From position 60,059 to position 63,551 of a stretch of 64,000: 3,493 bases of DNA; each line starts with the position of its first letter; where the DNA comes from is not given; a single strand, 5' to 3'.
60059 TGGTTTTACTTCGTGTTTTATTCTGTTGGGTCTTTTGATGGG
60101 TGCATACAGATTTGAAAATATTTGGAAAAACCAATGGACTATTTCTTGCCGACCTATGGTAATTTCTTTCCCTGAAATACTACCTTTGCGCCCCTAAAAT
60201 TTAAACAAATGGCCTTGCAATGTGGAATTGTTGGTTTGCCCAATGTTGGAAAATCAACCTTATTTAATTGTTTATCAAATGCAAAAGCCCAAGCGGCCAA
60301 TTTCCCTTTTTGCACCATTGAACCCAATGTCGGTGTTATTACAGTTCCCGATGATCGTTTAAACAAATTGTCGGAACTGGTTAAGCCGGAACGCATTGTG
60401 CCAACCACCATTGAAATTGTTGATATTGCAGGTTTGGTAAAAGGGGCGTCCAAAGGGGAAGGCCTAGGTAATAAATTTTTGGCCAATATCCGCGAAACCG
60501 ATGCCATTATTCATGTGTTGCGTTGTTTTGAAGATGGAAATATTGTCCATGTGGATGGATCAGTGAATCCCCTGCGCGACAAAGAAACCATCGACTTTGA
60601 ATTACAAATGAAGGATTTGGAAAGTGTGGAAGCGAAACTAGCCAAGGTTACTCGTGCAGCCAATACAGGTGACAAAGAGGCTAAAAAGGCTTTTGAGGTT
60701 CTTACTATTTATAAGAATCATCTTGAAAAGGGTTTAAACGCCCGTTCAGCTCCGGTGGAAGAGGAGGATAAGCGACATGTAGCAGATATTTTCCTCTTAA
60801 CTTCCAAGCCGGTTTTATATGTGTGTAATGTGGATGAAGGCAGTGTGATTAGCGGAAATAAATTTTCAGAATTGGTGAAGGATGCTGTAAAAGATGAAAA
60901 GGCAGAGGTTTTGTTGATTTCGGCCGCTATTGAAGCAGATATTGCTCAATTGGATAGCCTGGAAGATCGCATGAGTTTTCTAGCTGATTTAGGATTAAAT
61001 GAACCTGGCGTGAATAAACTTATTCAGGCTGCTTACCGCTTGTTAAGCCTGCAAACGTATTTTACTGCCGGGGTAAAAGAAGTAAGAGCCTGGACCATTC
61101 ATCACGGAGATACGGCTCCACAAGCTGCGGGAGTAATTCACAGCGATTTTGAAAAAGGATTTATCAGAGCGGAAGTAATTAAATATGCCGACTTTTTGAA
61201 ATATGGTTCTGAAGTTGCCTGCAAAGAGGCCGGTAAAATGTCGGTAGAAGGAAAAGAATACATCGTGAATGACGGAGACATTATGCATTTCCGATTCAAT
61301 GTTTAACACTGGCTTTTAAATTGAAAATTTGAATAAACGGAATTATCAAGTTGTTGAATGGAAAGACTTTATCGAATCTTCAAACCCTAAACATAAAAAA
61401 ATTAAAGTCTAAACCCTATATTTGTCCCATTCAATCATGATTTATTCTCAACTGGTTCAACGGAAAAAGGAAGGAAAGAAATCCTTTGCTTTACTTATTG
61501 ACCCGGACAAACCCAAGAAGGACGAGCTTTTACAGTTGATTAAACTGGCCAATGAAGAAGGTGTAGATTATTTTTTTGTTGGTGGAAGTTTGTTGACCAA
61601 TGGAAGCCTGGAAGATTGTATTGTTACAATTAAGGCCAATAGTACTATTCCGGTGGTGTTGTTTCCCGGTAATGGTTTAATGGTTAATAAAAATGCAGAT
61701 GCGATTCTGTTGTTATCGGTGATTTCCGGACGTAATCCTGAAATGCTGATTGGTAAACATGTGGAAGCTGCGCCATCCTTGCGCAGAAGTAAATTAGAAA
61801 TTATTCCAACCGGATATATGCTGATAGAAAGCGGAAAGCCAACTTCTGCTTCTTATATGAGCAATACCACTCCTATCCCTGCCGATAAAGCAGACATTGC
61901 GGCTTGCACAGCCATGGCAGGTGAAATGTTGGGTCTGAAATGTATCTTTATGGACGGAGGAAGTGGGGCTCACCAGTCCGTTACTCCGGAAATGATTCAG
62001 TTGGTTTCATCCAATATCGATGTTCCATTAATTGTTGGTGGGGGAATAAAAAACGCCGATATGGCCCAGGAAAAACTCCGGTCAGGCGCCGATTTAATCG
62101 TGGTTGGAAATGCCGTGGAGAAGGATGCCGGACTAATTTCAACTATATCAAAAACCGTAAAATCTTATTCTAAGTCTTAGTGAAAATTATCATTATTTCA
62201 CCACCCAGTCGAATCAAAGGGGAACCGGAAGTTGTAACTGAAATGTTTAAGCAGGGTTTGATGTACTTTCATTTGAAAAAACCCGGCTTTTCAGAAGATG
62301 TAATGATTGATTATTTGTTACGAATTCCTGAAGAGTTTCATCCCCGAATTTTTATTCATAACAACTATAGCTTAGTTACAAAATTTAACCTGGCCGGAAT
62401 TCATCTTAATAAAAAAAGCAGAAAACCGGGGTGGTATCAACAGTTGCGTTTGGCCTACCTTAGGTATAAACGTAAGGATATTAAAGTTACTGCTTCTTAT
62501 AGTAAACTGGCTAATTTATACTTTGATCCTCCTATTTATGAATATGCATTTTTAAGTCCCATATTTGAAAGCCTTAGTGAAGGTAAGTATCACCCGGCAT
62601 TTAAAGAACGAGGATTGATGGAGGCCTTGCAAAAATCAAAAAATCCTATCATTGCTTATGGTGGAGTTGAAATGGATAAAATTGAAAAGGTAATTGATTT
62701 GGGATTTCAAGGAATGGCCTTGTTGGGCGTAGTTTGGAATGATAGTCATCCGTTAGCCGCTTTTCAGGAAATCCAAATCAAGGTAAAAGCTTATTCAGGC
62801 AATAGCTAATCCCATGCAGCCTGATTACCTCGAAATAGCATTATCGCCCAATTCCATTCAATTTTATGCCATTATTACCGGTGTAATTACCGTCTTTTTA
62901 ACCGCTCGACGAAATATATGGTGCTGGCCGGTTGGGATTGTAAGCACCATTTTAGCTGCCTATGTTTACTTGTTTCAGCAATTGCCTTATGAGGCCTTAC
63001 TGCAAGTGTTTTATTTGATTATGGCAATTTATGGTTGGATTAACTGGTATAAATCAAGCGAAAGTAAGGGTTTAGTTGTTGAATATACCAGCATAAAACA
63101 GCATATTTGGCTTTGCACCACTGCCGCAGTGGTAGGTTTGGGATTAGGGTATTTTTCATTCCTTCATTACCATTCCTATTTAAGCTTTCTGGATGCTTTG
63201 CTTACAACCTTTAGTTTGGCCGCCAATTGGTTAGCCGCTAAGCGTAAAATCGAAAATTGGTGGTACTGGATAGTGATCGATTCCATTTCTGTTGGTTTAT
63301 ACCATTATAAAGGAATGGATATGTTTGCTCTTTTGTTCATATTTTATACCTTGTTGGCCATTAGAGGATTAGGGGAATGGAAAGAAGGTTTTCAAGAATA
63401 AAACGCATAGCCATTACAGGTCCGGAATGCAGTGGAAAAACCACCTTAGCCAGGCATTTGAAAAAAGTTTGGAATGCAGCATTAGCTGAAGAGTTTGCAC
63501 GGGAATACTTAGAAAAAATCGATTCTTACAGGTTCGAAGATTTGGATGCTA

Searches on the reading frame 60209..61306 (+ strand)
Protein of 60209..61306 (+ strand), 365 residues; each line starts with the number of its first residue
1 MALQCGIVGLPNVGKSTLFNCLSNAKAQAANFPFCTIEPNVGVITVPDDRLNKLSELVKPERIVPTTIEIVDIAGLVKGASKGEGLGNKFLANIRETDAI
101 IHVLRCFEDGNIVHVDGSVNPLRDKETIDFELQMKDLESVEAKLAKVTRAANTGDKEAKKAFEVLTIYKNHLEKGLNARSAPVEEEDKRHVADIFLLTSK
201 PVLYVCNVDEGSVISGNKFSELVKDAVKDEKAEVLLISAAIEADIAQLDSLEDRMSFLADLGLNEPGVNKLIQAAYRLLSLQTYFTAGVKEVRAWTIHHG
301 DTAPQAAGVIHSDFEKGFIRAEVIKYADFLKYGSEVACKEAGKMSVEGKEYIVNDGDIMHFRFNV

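Call 40: search_protein_families(library=pfam, proteins=[window:60209-61306:+], max_evalue=0.01)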
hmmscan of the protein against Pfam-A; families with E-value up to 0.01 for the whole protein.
window:60209-61306:+ (365 aa): 3 families
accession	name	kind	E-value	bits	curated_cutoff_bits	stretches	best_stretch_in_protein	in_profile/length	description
PF06071.19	YchF-GTPase_C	-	3.2e-41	139.8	27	1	281-364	1-84/84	Protein of unknown function (DUF933)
PF01926.29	MMR_HSR1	-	8.6e-23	81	21.9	1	5-116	2-93/113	50S ribosome-binding GTPase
PF02421.24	FeoB_N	-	5.3e-09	36.2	27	1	5-48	3-46/156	Ferrous iron transport protein B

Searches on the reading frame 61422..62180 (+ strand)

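Call 40: search_protein_families(library=pfam, proteins=[window:61422-62180:+], max_evalue=0.01)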
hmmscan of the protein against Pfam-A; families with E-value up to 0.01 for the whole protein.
window:61422-62180:+ (252 aa): 10 families
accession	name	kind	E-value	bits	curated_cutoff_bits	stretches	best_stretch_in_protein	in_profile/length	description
PF01884.23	PcrB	-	1.4e-40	139.6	23.9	1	21-244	7-224/226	PcrB family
PF00977.27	His_biosynth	-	1.2e-07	31.8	23.6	1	181-248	54-121/228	Histidine biosynthesis protein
PF05690.20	ThiG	-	0.00029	20.7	23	1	186-235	161-210/247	Thiazole biosynthesis protein ThiG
PF01180.27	DHO_dh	-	0.00047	19.9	27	1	186-244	224-285/291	Dihydroorotate dehydrogenase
PF00290.26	Trp_syntA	-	0.00076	18.9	27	1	183-234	181-231/259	Tryptophan synthase alpha chain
PF01207.24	Dus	-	0.0037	16.9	20.4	0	190-247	174-231/311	Dihydrouridine synthase (Dus)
PF00215.30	OMPdecase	-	0.0046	17.3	27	0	185-233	161-209/221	Orotidine 5'-phosphate decarboxylase / HUMPS family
PF04131.20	NanE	-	0.0084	15.8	27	0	197-247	141-191/192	Putative N-acetylmannosamine-6-phosphate epimerase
PF02581.23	TMP-TENI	-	0.0091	15.8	27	0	185-231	134-179/180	Thiamine monophosphate synthase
PF04309.18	G3P_antiterm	-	0.0092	15.9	27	0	187-229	126-168/173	Glycerol-3-phosphate responsive antiterminator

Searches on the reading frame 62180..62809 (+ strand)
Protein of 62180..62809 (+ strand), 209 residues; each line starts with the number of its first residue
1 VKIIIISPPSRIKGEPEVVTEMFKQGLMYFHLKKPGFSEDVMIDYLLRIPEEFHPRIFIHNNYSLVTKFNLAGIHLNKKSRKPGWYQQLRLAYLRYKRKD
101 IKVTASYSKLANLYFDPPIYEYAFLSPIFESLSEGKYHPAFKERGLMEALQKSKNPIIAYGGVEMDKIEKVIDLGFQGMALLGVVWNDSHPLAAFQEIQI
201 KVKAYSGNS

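Call 40: search_protein_families(library=pfam, proteins=[window:62180-62809:+], max_evalue=0.01)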
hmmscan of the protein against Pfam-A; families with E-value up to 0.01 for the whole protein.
window:62180-62809:+ (209 aa): 1 family
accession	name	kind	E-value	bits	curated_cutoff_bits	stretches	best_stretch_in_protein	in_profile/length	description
PF02581.23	TMP-TENI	-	3e-09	37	27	1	8-182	6-177/180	Thiamine monophosphate synthase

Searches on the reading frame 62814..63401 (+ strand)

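Call 40: search_protein_families(library=pfam, proteins=[window:62814-63401:+], max_evalue=0.01)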
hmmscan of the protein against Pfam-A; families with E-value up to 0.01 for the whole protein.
window:62814-63401:+ (195 aa): 2 families
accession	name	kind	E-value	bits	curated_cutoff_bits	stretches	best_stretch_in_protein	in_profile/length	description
PF04973.17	NMN_transporter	-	1.1e-46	159.4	27.3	1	15-190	3-174/175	Nicotinamide mononucleotide transporter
PF20966.2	MASE6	-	0.00028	21.4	27.4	1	97-155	12-71/170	MASE6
